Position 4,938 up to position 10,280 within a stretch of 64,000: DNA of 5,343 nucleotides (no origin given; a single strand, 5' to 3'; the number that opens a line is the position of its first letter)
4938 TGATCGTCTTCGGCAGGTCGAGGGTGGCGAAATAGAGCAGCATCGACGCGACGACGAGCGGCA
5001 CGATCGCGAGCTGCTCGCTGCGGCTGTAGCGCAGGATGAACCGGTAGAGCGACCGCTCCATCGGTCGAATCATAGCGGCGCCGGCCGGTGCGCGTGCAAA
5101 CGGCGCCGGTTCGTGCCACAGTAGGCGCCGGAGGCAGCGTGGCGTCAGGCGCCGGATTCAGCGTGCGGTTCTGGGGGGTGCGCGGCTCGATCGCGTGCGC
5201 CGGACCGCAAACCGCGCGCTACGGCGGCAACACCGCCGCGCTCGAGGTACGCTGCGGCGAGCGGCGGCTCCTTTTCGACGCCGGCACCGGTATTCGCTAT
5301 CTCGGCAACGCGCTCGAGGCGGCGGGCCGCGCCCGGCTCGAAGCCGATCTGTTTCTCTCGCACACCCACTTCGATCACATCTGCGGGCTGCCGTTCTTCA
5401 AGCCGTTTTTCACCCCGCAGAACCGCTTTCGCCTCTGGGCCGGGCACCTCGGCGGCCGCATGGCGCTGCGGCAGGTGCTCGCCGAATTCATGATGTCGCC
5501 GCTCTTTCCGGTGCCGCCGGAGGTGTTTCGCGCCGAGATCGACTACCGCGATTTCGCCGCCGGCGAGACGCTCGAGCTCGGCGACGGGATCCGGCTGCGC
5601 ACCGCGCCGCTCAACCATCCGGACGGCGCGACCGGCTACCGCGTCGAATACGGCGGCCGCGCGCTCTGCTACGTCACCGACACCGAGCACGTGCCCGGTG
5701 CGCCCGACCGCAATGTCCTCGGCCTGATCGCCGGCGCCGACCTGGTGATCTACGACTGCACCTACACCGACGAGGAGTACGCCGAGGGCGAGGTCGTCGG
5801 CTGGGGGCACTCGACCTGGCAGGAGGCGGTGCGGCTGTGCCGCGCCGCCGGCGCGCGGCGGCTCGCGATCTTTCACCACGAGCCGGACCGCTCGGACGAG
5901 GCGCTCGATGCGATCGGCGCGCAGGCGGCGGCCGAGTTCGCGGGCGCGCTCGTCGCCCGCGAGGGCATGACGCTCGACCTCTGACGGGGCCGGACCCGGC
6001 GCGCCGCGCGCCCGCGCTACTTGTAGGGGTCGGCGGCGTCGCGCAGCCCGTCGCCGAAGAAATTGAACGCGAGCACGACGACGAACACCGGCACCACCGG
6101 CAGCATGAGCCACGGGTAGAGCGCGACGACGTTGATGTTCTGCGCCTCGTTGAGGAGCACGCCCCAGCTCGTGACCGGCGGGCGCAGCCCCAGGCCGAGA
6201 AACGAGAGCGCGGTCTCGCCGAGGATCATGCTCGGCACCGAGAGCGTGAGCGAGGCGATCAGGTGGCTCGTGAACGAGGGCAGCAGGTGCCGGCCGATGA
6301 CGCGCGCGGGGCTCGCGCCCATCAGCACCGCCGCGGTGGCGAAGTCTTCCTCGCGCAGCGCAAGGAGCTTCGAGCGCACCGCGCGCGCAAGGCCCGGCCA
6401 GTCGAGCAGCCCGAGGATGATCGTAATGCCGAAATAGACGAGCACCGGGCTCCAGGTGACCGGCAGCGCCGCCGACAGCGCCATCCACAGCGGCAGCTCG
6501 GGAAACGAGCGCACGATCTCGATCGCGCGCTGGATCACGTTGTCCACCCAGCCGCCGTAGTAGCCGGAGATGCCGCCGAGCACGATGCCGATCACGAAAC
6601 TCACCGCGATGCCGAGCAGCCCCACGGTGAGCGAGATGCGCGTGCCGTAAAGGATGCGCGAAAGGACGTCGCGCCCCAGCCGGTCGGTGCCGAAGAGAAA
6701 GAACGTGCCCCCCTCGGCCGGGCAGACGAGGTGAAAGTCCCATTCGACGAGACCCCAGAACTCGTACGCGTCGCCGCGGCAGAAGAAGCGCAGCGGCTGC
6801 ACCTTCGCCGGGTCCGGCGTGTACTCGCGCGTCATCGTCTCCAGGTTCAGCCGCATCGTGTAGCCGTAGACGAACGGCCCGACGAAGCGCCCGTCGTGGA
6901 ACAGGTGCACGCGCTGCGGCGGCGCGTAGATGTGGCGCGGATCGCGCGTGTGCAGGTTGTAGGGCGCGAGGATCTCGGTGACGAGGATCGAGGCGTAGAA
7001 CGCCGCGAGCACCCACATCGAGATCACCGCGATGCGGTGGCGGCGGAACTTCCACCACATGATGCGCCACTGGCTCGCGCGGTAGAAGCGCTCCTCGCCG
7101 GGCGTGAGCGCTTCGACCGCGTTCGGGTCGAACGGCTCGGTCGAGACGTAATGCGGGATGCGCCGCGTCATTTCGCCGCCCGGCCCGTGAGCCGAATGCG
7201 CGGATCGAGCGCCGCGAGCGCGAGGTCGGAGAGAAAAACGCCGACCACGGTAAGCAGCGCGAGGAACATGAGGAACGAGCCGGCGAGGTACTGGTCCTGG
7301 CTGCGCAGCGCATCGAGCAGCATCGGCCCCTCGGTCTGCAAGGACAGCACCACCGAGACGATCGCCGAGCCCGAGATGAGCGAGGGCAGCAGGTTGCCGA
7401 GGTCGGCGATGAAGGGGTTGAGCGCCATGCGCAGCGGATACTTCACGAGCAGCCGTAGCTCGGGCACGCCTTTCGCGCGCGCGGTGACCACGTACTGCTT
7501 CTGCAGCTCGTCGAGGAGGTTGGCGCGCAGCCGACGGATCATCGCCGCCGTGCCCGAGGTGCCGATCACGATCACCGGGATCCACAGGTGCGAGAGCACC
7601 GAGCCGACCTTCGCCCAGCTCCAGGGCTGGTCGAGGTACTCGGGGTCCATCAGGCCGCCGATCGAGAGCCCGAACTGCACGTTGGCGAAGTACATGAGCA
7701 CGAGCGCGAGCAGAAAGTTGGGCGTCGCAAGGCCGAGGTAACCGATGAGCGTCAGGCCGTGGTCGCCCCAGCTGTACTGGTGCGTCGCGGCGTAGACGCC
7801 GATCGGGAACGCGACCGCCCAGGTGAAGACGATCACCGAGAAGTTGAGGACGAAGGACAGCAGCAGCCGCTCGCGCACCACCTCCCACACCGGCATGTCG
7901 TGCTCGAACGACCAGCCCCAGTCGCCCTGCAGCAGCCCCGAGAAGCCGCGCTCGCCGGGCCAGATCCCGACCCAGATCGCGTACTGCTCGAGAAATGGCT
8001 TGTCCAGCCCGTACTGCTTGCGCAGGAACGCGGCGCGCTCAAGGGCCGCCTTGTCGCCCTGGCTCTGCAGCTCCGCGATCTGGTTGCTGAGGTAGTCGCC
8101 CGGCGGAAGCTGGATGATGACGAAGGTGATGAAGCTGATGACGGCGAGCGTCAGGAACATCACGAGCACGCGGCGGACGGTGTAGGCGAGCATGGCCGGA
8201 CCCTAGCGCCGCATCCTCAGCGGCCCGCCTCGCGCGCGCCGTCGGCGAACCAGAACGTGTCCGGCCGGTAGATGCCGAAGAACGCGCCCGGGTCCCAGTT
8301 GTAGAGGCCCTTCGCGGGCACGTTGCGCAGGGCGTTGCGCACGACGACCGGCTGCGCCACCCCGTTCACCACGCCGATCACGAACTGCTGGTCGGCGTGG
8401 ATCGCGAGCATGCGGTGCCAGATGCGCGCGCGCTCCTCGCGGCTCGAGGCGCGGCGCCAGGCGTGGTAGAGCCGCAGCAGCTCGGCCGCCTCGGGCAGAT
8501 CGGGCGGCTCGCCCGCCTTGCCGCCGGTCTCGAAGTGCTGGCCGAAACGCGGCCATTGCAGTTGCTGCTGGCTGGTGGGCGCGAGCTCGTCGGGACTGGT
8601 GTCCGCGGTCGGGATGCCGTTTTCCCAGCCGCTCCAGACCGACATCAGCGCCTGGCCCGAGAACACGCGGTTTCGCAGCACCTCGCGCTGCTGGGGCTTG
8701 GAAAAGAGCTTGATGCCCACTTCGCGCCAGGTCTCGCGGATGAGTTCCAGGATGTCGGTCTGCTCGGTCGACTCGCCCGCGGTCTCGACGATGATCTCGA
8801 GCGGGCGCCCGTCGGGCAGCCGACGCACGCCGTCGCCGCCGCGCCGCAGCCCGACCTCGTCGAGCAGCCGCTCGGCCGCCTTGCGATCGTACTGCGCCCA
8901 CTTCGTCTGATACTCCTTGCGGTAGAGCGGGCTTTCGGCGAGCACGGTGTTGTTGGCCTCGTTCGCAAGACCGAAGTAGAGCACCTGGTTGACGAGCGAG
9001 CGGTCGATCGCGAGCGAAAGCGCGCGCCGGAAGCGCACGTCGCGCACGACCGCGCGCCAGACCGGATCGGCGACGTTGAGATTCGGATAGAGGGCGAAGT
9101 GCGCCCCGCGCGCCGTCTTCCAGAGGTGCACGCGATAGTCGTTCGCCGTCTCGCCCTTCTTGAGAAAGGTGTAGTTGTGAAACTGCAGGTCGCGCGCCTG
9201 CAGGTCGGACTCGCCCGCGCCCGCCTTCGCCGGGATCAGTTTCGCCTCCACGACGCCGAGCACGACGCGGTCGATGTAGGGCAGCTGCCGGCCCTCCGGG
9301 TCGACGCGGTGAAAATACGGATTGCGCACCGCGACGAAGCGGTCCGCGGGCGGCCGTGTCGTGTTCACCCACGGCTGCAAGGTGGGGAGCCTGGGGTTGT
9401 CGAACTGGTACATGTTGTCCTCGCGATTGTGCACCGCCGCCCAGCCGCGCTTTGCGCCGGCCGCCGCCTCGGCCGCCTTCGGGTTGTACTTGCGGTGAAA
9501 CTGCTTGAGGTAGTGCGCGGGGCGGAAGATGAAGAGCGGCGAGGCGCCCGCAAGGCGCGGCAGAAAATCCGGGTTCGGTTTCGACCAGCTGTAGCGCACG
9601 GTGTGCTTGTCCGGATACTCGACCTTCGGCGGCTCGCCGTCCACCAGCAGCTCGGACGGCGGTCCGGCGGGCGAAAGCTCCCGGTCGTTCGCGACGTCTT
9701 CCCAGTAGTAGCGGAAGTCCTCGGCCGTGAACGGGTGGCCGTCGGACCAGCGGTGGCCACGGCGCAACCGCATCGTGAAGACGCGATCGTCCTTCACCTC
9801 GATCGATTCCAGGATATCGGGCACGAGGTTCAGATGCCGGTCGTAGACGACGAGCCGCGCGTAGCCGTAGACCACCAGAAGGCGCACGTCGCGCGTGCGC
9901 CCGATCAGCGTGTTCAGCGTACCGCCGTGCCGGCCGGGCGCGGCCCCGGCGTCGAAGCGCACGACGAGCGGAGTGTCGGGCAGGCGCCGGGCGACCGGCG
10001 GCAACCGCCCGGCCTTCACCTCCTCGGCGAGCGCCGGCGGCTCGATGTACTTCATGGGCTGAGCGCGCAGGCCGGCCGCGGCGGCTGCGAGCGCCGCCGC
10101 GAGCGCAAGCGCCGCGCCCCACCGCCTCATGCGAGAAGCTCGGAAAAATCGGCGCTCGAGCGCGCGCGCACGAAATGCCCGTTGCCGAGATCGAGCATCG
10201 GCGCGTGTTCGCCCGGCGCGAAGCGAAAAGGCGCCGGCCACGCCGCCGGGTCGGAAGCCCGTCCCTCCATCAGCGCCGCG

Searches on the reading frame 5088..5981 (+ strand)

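Call 85: search_protein_families(library=pfam, proteins=[window:5088-5981:+], max_evalue=0.001)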
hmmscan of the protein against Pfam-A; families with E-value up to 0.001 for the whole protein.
window:5088-5981:+ (298 aa): 2 families
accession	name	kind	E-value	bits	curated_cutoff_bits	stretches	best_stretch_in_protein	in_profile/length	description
PF12706.13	Lactamase_B_2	-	3.2e-27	95.9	27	1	59-264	1-200/200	Beta-lactamase superfamily domain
PF00753.33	Lactamase_B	-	7.8e-08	32.9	22.7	1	54-210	11-161/196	Metallo-beta-lactamase superfamily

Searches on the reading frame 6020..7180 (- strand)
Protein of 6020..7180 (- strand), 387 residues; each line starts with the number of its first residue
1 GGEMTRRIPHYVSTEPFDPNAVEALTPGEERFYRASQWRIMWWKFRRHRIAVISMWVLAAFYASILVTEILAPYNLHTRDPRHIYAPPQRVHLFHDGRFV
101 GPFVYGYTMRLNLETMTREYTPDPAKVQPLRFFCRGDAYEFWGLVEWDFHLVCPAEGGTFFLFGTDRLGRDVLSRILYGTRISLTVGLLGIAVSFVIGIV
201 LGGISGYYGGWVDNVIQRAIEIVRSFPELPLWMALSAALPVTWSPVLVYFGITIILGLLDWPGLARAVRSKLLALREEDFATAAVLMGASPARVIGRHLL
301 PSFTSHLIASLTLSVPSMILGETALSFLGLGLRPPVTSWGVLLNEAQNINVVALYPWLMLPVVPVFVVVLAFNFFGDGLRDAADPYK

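Call 75: search_protein_families(library=pfam, proteins=[window:6020-7180:-], max_evalue=0.0001)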
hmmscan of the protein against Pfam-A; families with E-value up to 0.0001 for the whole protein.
window:6020-7180:- (387 aa): 2 families
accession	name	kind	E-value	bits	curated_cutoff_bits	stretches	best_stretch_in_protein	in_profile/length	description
PF00528.27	BPD_transp_1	-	3.8e-27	95.7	26.4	1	198-385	1-180/184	Binding-protein-dependent transport system inner membrane component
PF12911.12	OppC_N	-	6.7e-14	51.9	23.9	1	36-88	1-53/53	N-terminal TM domain of oligopeptide transport permease C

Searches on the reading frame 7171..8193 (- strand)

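Call 75: search_protein_families(library=pfam, proteins=[window:7171-8193:-], max_evalue=0.0001)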
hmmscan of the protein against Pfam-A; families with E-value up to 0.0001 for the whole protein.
window:7171-8193:- (341 aa): 2 families
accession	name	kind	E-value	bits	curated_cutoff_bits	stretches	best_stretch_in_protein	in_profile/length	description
PF00528.27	BPD_transp_1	-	4.9e-29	101.8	26.4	1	129-334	2-183/184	Binding-protein-dependent transport system inner membrane component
PF19300.4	BPD_transp_1_N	-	1.6e-10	41.6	23.8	1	1-114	1-111/114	Binding-prot-dependent transport system membrane comp, N-term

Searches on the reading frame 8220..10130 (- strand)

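Call 25: search_protein_families(library=pfam, proteins=[window:8220-10130:-], max_evalue=0.001)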
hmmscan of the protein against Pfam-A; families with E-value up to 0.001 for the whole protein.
window:8220-10130:- (637 aa): 1 family
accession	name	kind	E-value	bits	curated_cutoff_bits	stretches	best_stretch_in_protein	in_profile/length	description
PF00496.27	SBP_bac_5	-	4.3e-58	197.6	32.4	1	102-517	2-361/368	Bacterial extracellular solute-binding proteins, family 5 Middle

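Call 34: search_protein_families(library=ncbifam, proteins=[window:8220-10130:-], max_evalue=0.001)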
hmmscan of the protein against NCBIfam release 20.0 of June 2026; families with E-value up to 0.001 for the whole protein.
window:8220-10130:- (637 aa): 9 families
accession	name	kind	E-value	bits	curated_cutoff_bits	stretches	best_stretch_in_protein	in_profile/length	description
NF045467.1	Opp4A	equivalog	8e-24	83.8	650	2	284-474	237-427/556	oligopeptide ABC transporter substrate-binding protein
TIGR04028.1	SBP_KPN_01854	hypoth_equivalog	4.8e-22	78.2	468.5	2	360-476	265-378/509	TIGR04028 family ABC transporter substrate-binding protein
TIGR02294.1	nickel_nikA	equivalog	8.1e-18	64.2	393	2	359-502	260-401/501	nickel ABC transporter substrate-binding protein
NF047575.1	opine_bind_CntA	exception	1.1e-12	47.3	800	1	361-492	295-424/535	staphylopine-dependent metal ABC transporter substrate-binding lipoprotein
NF011684.0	PRK15104.1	equivalog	1.8e-11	43.5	947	1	93-154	73-134/543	oligopeptide ABC transporter substrate-binding protein OppA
NF007287.0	PRK09755.1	equivalog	1.9e-08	33.6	1098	1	85-154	59-129/535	ABC transporter substrate-binding protein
NF045468.1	Opp5A_nikA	equivalog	5.3e-07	28.5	600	1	360-475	253-363/488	nickel ABC transporter substrate-binding protein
NF043070.1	DppA_dipep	equivalog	1.7e-05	23.6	1005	0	360-505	302-438/535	dipeptide ABC transporter periplasmic-binding protein DppA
NF011942.0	PRK15413.1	equivalog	5.7e-05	22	594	0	363-431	281-346/512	glutathione ABC transporter substrate-binding protein GsiB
